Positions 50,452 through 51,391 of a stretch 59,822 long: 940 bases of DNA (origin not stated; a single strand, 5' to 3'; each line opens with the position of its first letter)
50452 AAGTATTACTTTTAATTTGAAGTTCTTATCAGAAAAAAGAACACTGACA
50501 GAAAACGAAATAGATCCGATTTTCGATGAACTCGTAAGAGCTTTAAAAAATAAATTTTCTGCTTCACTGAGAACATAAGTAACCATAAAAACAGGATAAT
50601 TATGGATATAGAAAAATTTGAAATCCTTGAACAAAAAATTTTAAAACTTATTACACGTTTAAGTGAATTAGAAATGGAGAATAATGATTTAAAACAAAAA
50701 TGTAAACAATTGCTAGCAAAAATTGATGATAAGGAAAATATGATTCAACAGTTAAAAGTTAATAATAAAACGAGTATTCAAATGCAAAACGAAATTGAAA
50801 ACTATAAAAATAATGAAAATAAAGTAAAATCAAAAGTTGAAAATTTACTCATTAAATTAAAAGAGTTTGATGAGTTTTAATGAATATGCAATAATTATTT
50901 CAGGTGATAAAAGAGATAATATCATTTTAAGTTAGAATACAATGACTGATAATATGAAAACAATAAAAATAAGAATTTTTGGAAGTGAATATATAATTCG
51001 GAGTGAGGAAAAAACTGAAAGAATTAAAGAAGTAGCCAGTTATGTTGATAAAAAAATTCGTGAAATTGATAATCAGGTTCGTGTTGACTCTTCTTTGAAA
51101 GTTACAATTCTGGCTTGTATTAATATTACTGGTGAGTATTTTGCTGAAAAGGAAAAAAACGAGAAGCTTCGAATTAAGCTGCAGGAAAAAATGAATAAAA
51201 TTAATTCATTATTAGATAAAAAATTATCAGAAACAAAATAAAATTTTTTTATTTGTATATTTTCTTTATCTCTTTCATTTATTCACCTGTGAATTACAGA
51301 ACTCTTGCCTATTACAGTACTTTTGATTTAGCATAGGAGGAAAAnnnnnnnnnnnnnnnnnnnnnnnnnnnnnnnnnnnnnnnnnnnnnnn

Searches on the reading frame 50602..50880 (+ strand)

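Call 88: search_protein_families(library=pfam, proteins=[window:50602-50880:+], max_evalue=0.01)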
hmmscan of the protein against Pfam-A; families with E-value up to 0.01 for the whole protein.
window:50602-50880:+ (92 aa): 2 families
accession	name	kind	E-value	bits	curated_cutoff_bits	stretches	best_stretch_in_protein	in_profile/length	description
PF06005.17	ZapB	-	8.9e-09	36.1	31.5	1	1-88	1-71/71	Cell division protein ZapB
PF25026.1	Asd-4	-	0.0015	19.1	29.1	1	12-82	9-76/80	Asd-4-like domain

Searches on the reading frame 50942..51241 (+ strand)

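Call 88: search_protein_families(library=pfam, proteins=[window:50942-51241:+], max_evalue=0.01)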
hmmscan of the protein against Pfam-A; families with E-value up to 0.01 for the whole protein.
window:50942-51241:+ (99 aa): 1 family
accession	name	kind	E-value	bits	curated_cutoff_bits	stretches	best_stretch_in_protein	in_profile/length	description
PF05164.18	ZapA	-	1.3e-17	64.3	23.8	1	8-89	1-86/88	Cell division protein ZapA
